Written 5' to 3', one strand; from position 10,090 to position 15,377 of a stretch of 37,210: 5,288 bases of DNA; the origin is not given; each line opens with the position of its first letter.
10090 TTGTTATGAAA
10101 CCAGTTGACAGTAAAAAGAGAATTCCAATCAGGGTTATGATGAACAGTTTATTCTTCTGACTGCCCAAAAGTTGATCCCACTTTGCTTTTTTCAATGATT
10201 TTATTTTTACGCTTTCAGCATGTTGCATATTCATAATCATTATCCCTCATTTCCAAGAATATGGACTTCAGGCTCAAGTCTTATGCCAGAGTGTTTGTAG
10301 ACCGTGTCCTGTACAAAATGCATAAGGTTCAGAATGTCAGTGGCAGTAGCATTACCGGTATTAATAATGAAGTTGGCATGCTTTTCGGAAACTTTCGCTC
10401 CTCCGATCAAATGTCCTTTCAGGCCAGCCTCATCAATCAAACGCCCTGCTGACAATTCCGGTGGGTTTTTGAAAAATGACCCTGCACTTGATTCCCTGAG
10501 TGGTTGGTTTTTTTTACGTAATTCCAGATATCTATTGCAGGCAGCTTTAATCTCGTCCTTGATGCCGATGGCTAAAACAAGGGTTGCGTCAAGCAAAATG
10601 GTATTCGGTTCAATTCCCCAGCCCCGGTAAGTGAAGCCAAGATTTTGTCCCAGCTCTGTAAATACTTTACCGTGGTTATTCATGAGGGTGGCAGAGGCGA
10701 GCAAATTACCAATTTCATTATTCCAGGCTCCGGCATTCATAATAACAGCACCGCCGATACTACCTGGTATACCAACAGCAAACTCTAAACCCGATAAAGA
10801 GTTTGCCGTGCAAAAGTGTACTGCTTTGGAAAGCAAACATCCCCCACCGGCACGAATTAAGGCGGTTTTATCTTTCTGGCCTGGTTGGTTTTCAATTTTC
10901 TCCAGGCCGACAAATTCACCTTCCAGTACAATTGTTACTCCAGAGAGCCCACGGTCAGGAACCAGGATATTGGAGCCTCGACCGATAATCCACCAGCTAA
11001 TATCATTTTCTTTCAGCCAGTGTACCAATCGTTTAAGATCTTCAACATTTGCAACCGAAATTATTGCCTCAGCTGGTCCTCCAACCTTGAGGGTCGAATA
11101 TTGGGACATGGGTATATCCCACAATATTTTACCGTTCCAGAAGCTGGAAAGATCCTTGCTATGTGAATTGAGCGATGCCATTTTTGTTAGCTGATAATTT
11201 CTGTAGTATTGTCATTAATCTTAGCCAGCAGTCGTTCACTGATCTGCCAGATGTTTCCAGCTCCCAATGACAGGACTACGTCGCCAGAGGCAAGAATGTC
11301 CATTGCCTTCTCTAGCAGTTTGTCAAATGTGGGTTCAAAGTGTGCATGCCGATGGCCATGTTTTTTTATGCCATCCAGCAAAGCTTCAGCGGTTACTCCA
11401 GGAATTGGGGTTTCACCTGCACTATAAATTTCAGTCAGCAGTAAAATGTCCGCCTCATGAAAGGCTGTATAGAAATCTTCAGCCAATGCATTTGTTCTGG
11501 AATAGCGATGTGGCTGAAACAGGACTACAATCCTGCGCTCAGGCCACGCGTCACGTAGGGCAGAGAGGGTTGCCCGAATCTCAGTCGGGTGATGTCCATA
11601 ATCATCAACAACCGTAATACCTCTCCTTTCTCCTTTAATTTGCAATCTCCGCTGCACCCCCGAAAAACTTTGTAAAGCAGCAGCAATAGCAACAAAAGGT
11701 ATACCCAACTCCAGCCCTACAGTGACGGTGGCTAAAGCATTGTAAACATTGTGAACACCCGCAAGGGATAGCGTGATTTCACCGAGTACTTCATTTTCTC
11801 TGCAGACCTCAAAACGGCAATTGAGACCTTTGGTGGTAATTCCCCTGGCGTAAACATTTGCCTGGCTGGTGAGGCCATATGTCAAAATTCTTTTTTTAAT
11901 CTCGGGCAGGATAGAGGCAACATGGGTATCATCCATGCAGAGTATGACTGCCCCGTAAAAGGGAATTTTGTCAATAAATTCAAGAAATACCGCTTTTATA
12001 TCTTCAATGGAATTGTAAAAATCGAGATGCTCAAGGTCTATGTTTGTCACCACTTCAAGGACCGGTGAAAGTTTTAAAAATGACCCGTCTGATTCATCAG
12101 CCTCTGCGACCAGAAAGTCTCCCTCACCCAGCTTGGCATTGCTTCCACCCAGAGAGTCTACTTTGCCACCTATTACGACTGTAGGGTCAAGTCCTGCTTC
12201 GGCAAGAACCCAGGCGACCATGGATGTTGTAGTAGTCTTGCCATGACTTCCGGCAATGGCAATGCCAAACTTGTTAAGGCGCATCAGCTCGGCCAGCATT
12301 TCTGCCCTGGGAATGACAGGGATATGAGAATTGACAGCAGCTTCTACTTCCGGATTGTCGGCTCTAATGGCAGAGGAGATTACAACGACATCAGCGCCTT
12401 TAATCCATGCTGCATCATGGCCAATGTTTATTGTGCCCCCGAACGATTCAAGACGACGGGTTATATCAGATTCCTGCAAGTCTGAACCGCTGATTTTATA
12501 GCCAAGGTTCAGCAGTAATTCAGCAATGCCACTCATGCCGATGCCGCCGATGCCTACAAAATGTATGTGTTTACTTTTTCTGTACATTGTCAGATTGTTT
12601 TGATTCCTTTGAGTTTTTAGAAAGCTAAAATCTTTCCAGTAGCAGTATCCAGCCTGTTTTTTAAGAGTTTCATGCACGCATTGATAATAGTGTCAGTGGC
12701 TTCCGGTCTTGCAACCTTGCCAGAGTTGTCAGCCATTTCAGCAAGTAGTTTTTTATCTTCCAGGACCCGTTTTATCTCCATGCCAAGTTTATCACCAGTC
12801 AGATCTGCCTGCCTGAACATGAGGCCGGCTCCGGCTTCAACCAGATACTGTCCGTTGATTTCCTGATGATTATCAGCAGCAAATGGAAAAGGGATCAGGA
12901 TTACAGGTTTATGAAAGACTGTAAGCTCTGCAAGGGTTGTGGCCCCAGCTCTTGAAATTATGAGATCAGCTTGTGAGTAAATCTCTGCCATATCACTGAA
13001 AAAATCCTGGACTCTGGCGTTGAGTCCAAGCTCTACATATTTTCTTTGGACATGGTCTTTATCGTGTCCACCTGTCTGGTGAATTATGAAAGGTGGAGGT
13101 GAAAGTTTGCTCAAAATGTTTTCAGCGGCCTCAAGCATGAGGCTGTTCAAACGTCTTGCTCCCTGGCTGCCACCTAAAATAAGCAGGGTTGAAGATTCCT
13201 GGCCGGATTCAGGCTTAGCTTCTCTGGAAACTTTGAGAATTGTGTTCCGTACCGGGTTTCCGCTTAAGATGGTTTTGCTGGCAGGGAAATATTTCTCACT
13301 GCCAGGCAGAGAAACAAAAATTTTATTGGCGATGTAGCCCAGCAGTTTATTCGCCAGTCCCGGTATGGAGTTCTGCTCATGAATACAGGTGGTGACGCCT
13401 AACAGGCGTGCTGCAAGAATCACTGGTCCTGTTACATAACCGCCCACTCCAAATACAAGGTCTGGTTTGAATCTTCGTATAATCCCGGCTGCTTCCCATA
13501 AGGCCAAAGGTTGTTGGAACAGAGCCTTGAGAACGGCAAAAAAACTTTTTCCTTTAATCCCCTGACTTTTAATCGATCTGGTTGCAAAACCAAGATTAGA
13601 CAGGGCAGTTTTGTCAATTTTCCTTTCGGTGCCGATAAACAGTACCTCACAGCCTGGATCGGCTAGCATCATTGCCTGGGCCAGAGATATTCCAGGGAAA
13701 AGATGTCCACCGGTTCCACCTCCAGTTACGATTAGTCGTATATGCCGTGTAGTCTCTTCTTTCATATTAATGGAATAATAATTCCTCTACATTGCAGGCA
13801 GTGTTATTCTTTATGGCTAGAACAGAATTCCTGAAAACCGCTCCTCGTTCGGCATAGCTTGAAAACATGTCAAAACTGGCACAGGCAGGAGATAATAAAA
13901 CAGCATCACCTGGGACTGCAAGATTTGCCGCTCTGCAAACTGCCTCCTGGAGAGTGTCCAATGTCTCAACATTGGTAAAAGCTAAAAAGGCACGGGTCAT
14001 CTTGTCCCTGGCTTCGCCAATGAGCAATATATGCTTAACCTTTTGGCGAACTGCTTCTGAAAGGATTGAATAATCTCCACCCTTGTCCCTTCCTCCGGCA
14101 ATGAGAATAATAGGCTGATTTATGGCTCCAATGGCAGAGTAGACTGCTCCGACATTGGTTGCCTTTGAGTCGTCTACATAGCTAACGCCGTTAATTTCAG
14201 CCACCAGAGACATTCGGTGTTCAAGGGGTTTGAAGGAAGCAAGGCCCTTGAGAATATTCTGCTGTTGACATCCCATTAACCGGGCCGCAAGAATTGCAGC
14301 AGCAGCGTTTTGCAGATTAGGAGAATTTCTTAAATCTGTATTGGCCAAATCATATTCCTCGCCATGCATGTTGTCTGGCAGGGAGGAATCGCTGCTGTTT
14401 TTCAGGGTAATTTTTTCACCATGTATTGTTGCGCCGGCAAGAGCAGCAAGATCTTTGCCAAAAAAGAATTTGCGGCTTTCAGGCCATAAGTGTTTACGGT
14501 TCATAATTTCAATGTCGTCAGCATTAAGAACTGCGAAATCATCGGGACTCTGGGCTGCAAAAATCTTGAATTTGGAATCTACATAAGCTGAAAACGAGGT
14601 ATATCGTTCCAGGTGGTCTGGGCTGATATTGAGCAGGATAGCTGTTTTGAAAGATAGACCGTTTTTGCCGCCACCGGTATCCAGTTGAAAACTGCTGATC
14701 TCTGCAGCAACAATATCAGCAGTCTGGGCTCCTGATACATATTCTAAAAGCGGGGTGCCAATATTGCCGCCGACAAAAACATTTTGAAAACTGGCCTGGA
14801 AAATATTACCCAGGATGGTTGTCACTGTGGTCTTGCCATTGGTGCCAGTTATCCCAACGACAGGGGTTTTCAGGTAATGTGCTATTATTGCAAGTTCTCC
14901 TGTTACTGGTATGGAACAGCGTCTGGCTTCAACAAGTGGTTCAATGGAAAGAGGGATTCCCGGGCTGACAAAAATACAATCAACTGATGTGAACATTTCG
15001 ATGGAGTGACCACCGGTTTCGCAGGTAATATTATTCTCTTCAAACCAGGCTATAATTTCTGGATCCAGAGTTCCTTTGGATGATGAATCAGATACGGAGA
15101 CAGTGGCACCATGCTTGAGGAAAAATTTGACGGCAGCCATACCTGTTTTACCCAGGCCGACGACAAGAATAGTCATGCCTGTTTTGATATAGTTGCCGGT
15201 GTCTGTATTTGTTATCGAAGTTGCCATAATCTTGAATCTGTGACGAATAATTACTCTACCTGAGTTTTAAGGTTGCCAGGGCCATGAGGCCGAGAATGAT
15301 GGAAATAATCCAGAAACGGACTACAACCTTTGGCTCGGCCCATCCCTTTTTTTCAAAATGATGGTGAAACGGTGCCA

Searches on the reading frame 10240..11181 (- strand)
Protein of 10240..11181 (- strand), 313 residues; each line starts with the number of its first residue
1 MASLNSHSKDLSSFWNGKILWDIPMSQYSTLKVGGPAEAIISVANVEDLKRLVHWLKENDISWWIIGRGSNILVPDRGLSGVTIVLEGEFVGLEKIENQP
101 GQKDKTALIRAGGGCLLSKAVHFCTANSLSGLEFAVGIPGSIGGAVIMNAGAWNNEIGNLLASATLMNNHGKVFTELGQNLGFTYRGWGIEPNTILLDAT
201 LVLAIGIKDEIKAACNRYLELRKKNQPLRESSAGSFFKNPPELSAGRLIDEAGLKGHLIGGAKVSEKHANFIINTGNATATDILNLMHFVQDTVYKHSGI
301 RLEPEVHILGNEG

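Call 37: search_protein_families(library=pfam, proteins=[window:10240-11181:-], max_evalue=0.00001)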
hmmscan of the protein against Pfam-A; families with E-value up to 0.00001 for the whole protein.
window:10240-11181:- (313 aa): 2 families
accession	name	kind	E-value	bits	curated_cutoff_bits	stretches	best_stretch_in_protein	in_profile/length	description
PF02873.21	MurB_C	-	2.7e-37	127.4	27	1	210-309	1-99/99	UDP-N-acetylenolpyruvoylglucosamine reductase, C-terminal domain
PF01565.28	FAD_binding_4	-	3.1e-18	66.2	26.4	1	38-174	2-136/139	FAD binding domain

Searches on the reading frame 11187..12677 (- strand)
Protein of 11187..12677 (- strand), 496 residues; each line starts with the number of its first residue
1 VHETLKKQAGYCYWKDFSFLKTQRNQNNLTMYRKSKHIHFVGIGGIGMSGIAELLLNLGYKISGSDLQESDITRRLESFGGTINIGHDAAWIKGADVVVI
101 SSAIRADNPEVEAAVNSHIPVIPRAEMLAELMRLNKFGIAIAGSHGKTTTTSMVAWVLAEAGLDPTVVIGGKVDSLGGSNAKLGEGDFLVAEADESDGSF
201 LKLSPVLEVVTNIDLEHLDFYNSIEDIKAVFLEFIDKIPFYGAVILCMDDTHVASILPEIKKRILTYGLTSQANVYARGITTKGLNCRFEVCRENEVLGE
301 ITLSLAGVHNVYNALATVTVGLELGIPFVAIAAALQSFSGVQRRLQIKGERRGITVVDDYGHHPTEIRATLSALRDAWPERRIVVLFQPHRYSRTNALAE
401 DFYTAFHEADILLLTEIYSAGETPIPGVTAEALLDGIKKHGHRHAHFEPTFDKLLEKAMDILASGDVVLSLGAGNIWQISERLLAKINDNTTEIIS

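Call 38: search_protein_families(library=pfam, proteins=[window:11187-12677:-], max_evalue=0.00001)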
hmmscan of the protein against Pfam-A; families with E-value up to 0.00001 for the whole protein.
window:11187-12677:- (496 aa): 3 families
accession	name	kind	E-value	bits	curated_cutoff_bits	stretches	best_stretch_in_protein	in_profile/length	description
PF01225.30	Mur_ligase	-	8.7e-30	103.4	21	1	37-134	1-93/95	Mur ligase family, catalytic domain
PF08245.18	Mur_ligase_M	-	1e-26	94.6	24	1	141-320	1-199/200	Mur ligase middle domain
PF02875.26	Mur_ligase_C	-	3.5e-25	89.7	28.4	1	343-474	1-127/127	Mur ligase, glutamate ligase domain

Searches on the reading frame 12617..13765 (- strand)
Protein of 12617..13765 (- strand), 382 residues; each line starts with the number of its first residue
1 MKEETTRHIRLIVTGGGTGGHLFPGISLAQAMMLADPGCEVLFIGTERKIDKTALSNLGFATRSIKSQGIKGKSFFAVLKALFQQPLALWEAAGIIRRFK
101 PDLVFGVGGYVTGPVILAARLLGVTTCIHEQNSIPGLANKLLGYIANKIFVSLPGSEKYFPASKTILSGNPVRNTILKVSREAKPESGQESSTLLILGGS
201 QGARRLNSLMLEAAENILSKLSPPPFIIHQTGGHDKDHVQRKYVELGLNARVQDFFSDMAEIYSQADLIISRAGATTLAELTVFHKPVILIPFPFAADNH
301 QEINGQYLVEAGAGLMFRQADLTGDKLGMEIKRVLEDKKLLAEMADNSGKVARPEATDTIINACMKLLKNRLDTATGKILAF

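Call 38: search_protein_families(library=pfam, proteins=[window:12617-13765:-], max_evalue=0.00001)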
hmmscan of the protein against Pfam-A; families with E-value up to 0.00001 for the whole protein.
window:12617-13765:- (382 aa): 3 families
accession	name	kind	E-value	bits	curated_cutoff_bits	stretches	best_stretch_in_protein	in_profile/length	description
PF04101.22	Glyco_tran_28_C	-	4e-43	147.8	22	1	193-357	1-163/166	Glycosyltransferase family 28 C-terminal domain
PF03033.26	Glyco_transf_28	-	3.2e-34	118.4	26.2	1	12-150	2-138/139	Glycosyltransferase family 28 N-terminal domain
PF06722.18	EryCIII-like_C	-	7.5e-06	26.4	31.7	0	247-357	30-136/145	Erythromycin biosynthesis protein CIII-like, C-terminal domain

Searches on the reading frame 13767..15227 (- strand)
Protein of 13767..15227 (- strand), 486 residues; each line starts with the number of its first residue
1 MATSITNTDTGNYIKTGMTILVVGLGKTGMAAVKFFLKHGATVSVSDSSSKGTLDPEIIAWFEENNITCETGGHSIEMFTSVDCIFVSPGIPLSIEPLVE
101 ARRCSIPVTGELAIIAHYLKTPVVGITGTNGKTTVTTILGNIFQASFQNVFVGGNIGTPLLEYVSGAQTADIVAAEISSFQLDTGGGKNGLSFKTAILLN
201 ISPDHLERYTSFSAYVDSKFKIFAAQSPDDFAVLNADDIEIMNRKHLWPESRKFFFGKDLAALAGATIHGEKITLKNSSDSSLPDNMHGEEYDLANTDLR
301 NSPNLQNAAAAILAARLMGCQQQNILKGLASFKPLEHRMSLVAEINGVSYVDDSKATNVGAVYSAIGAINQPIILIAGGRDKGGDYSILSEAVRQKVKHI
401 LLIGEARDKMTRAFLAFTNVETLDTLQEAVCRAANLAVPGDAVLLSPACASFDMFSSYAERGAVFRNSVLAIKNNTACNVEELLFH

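Call 38: search_protein_families(library=pfam, proteins=[window:13767-15227:-], max_evalue=0.00001)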
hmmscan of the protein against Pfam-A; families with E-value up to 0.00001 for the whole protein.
window:13767-15227:- (486 aa): 4 families
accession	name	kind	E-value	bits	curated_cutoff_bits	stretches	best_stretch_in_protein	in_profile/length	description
PF08245.18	Mur_ligase_M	-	5.1e-30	105.4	24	1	126-315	1-200/200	Mur ligase middle domain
PF21799.2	MurD-like_N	-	1.6e-16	60.8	27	1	19-110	2-88/88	Mur ligase MurD-like, N-terminal domain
PF02875.26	Mur_ligase_C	-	1.5e-13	52.1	28.4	1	337-449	1-127/127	Mur ligase, glutamate ligase domain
PF21377.3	MurD_N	-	6.4e-06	26.6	24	0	20-91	2-70/76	MurD N-terminal domain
